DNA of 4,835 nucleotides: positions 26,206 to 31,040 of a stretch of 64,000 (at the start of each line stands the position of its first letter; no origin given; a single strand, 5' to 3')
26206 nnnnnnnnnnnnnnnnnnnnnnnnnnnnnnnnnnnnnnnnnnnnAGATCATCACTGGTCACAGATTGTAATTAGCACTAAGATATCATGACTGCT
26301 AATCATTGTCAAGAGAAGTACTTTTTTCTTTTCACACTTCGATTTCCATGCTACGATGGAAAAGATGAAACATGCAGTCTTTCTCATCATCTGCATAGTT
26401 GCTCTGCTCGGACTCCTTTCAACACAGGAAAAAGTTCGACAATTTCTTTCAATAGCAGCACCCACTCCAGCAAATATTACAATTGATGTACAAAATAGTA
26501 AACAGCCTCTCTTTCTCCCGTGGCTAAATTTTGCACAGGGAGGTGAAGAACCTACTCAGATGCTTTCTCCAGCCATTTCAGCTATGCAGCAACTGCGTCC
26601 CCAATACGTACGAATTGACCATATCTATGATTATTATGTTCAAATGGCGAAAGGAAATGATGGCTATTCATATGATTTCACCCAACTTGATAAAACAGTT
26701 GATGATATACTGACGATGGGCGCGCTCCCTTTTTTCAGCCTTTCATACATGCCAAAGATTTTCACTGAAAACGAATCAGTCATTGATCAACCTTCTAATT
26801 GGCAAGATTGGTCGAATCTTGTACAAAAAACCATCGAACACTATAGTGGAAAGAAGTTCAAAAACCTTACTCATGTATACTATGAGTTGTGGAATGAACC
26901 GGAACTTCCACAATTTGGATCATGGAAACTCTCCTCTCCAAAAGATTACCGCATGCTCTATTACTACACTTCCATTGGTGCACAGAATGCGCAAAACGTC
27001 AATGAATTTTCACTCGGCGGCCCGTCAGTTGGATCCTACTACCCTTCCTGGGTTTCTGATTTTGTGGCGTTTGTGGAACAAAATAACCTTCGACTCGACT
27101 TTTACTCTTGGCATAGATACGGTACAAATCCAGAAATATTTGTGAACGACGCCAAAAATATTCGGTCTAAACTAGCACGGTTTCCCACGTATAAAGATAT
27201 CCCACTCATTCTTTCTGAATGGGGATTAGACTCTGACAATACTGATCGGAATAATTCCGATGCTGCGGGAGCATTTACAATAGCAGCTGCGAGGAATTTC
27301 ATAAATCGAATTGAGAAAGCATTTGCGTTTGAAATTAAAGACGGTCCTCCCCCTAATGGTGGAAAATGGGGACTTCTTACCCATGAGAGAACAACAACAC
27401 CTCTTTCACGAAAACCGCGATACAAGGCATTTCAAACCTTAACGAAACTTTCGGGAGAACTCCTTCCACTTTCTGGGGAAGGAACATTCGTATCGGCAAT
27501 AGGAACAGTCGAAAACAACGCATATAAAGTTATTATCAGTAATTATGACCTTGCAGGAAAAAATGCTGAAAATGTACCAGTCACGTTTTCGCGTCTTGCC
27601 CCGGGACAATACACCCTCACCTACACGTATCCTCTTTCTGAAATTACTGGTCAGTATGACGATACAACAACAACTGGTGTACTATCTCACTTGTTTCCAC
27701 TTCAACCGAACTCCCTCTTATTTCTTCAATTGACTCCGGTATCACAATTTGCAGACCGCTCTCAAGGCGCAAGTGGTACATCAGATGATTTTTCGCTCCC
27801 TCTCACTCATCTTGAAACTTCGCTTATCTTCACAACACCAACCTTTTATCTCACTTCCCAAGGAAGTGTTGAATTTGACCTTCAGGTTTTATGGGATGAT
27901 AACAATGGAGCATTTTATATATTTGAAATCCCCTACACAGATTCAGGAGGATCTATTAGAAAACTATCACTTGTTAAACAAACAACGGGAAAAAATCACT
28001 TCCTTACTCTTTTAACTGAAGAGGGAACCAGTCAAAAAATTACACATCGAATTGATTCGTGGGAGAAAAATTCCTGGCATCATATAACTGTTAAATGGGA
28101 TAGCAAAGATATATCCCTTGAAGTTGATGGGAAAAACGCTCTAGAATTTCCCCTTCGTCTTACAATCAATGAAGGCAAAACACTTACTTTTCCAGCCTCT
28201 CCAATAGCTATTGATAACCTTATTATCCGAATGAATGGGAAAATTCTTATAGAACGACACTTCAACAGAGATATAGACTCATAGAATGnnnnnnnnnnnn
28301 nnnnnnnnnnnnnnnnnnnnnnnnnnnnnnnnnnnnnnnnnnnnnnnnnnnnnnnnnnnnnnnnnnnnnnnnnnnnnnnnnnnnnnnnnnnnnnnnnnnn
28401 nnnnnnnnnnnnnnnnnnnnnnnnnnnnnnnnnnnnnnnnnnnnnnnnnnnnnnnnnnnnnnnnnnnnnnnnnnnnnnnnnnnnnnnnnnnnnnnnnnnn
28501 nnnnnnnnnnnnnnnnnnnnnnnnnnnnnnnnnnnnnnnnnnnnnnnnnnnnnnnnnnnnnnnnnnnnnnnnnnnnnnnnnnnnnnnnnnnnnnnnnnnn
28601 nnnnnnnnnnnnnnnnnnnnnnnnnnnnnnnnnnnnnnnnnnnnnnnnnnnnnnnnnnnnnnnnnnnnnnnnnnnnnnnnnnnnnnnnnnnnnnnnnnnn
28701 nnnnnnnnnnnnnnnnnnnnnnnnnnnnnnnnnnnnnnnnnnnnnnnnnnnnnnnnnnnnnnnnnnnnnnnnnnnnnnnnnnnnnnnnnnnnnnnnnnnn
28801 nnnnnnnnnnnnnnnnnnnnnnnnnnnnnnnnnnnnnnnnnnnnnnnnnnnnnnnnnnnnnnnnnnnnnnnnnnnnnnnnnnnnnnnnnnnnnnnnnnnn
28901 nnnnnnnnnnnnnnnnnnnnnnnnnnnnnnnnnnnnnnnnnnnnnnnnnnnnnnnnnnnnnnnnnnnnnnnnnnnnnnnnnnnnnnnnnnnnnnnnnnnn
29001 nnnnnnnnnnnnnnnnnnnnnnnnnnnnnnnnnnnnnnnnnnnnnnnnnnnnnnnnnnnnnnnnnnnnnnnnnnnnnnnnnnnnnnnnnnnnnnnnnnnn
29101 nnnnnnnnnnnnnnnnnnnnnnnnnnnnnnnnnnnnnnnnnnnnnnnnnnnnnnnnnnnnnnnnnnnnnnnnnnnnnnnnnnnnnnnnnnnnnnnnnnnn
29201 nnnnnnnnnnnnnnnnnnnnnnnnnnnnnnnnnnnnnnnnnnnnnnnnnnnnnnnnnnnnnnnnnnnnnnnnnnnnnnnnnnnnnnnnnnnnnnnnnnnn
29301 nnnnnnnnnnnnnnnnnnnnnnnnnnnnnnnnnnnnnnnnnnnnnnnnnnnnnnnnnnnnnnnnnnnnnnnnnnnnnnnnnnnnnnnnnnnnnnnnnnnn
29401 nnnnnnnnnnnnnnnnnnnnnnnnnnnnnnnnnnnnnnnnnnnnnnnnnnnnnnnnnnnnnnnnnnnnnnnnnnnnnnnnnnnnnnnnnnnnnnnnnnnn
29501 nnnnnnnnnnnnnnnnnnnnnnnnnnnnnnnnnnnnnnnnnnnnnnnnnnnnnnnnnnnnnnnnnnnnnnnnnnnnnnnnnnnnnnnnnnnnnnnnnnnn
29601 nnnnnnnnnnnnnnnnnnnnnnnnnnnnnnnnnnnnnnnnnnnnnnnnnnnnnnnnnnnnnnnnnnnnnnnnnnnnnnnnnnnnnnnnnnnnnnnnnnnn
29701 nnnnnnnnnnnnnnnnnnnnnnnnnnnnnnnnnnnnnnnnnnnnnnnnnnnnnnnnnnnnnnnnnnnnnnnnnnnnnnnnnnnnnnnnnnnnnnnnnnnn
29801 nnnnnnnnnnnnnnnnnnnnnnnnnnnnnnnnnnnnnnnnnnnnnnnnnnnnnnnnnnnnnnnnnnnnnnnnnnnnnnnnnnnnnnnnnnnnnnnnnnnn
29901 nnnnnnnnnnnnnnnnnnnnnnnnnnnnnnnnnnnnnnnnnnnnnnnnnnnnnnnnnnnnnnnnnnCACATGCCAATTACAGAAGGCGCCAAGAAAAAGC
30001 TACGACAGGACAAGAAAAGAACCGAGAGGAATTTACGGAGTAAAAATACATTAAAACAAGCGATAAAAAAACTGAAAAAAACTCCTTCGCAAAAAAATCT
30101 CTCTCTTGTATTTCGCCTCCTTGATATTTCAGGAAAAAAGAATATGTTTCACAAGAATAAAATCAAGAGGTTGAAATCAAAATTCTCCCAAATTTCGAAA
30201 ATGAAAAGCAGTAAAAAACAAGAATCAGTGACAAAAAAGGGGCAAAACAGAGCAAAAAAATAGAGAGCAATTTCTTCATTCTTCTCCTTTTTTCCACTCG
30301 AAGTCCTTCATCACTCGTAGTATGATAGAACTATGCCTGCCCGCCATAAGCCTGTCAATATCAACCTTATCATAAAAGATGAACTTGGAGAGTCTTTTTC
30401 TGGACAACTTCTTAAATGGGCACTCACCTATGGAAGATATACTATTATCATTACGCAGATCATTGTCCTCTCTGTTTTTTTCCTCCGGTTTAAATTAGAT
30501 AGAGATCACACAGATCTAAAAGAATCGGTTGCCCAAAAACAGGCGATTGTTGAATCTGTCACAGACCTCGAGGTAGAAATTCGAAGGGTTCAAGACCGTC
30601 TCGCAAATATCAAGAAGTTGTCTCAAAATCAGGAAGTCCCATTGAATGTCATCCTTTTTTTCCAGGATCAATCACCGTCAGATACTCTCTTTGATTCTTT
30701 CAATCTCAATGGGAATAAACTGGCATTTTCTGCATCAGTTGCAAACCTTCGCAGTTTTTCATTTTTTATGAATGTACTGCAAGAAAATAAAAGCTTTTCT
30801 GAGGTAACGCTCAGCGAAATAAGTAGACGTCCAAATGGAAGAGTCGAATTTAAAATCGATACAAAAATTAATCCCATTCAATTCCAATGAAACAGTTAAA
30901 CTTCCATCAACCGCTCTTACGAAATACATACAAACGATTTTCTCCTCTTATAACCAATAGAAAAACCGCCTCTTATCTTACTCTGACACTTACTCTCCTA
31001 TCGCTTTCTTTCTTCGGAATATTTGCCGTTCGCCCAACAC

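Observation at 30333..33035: pilN/pilO-like pair followed by a small membrane protein and an Fn3/Ig/PT-stalk surface protein whose C-terminus is 'PPTG' plus a hydrophobic tail. A sortase is encoded about 12 kb away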

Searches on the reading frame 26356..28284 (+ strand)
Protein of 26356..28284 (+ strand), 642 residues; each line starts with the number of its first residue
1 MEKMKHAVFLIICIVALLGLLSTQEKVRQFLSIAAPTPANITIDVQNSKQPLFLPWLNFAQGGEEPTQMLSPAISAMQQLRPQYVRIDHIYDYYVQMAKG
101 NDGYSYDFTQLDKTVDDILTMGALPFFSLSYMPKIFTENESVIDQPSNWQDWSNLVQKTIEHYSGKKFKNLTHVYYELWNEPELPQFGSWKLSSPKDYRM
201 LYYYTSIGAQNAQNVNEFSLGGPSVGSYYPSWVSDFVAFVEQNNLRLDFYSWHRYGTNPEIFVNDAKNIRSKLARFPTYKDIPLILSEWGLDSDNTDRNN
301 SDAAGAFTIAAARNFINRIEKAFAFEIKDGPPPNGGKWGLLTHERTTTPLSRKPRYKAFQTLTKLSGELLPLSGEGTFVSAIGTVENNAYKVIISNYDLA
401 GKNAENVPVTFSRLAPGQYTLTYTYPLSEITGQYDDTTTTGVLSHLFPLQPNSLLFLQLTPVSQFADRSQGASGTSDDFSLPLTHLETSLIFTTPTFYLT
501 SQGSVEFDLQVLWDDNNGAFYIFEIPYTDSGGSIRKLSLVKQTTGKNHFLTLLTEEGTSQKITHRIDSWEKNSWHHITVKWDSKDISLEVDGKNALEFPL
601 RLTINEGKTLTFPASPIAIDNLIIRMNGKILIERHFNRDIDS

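Call 6: search_protein_families(library=pfam, proteins=[window:26356-28284:+], max_evalue=0.001)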
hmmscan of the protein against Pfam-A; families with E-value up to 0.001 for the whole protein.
window:26356-28284:+ (642 aa): 3 families
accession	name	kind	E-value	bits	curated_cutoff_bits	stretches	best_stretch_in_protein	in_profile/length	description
PF01229.23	Glyco_hydro_39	-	1.9e-25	90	26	1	82-259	48-230/472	Glycosyl hydrolases family 39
PF13385.13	Laminin_G_3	-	0.00027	21.6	27.6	1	524-605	39-112/151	Concanavalin A-like lectin/glucanases superfamily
PF00150.24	Cellulase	-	0.00044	20.3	23.5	0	166-312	114-258/272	Cellulase (glycosyl hydrolase family 5)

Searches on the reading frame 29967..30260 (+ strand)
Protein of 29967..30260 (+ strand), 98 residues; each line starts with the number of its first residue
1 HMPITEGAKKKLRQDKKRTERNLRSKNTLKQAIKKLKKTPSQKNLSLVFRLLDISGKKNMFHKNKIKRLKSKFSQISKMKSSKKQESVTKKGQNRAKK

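Call 44: search_protein_families(library=pfam, proteins=[window:29967-30260:+], max_evalue=1)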
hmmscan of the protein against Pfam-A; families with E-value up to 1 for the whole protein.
window:29967-30260:+ (98 aa): 3 families
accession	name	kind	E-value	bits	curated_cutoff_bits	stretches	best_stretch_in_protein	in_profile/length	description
PF01649.23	Ribosomal_S20p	-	1.8e-08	35.3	29.5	1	6-75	4-80/83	Ribosomal protein S20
PF06733.21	DEAD_2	-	0.033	14.3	21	1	24-84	4-63/172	DEAD_2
PF03646.20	FlaG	-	0.049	14.2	23.8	1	9-51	14-56/101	FlaG protein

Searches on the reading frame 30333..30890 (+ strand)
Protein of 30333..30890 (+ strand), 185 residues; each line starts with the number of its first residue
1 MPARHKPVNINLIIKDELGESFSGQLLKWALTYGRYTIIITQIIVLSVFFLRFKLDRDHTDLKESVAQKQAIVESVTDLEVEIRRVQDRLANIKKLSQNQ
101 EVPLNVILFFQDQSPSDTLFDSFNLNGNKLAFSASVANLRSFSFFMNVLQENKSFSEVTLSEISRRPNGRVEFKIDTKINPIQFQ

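Call 3: search_protein_families(library=pfam, proteins=[window:30333-30890:+], max_evalue=1)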
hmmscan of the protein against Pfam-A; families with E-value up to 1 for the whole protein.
window:30333-30890:+ (185 aa): 3 families
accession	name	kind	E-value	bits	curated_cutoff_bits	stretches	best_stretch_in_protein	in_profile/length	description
PF05137.18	PilN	-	0.0001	22.7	22.8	1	112-179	8-78/78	Fimbrial assembly protein (PilN)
PF14282.11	FlxA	-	0.021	15.4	26.3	1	58-102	40-84/101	FlxA-like protein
PF07989.16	Cnn_1N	-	0.11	13.1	28.5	1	46-100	21-69/74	Centrosomin N-terminal motif 1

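Call 4: search_protein_families(library=ncbifam, proteins=[window:30333-30890:+], max_evalue=1)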
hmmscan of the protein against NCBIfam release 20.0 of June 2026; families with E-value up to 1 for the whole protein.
window:30333-30890:+ (185 aa): 1 family
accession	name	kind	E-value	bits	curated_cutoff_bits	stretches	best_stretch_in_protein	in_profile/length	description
TIGR04402.2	mob_CxxC_CxxC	subfamily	0.053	13.8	70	1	37-100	65-127/180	mobilome CxxCx(11)CxxC protein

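Call 37: search_solved_structures(query=A3, max_evalue=10, show_alignments=2)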
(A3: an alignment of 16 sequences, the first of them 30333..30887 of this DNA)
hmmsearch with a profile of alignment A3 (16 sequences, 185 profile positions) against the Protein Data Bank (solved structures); distinct sequences matched with E-value up to 10: 7.
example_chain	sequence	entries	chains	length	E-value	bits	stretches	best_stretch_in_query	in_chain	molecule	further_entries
3jc8_Na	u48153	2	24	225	6.8e-05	25.9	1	63-149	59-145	PilN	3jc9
2z4t_A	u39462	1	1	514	0.078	16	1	99-173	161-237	Beta-galactoside alpha-2,6-sialyltransferase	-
8gmh_B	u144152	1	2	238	0.65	13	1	56-121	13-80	LXG domain-containing protein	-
8f29_7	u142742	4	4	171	1.7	11.6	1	82-177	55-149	ATP synthase subunit d, mitochondrial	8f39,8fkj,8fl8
6b2z_d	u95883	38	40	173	2.1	11.3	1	82-177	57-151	ATP synthase subunit d, mitochondrial | ATP synthase subunit d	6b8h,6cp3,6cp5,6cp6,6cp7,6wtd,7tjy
5sva_T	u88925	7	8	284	2.5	11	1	63-142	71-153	Mediator of RNA polymerase II transcription subunit 4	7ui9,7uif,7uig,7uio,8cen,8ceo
8p0s_A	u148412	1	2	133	3.9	10.4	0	53-100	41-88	Rho-associated protein kinase 1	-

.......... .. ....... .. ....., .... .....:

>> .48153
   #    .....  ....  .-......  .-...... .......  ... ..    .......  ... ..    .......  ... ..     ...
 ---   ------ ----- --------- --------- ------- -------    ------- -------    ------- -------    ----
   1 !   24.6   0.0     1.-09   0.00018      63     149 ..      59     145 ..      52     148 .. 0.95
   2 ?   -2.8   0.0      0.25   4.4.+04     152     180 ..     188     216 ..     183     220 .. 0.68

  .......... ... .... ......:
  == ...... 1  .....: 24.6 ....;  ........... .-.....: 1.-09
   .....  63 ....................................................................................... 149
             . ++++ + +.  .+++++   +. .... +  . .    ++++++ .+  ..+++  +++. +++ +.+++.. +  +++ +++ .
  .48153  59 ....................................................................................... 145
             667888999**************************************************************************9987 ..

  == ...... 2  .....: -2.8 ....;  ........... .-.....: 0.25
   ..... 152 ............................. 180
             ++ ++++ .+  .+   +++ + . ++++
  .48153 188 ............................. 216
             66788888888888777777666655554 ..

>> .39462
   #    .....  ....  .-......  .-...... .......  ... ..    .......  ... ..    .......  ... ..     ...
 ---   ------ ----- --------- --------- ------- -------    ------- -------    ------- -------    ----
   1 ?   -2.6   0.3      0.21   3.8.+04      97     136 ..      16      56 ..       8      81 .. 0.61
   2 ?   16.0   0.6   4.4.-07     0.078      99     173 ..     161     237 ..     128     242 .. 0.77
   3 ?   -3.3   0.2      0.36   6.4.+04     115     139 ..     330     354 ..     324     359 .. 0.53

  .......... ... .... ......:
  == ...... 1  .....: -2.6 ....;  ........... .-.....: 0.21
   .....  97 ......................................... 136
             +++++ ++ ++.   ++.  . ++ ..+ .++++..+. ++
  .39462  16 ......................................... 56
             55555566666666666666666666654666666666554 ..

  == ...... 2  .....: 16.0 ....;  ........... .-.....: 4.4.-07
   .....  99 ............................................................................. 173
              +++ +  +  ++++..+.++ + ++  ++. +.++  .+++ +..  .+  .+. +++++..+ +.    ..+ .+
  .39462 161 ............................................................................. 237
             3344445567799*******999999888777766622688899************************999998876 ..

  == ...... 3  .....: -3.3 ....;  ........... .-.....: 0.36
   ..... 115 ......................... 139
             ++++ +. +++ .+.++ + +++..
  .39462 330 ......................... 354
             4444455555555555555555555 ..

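Call 54: find_related_loci(query=A6, collection=metagenome_contigs, flank=10000)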
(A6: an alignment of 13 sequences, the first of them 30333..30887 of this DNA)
Query A6 (185 aa) in metagenome_contigs; peptide patterns used: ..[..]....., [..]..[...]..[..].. (x = any residue, [..] = any of these).
209 stretches matched a pattern; 66 encode a relative of the query (tblastn E <= 1e-3); 66 distinct loci.
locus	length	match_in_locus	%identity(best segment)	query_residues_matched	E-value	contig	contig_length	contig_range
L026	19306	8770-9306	58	1-179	1e-69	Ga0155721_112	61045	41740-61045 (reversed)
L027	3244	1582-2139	56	1-185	2e-69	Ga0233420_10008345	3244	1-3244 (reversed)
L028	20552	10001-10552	56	1-184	2e-68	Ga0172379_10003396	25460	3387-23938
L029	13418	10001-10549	57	1-184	7e-68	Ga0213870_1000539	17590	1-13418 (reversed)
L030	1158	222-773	58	1-184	2e-72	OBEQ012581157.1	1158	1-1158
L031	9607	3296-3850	54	1-185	2e-67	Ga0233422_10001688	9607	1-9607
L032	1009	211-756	60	1-184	4e-70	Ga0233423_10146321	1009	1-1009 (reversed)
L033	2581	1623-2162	53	1-180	7e-66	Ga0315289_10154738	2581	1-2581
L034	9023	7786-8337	60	1-184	8e-65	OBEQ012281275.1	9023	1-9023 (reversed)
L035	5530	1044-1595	55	1-185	1e-64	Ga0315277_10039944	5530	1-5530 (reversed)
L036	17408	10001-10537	54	1-180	3e-63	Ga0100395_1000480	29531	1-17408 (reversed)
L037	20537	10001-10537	54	1-180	3e-63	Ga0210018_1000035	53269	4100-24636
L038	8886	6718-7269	53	1-184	8e-63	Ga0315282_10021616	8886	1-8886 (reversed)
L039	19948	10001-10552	54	1-184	1e-62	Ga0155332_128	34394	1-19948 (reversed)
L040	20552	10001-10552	62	1-184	6e-63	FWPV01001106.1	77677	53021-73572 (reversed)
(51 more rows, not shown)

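Call 79: search_protein_families(library=pfam, alignment_id=A3, max_evalue=0.001)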
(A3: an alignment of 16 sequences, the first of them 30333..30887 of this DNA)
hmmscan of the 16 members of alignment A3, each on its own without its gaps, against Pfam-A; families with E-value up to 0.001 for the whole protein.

A. member 1, window:30333-30887:+ (185 aa): 1 family
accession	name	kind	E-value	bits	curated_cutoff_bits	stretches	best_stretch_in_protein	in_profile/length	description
PF05137.18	PilN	-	0.0001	22.7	22.8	1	112-179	8-78/78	Fimbrial assembly protein (PilN)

B. families by the number of members that match (of 16 scanned): 2 families
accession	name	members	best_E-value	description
PF05137.18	PilN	14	3.6e-11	Fimbrial assembly protein (PilN)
PF23989.1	PilB3_C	1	0.00027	PilB3-like, C-terminal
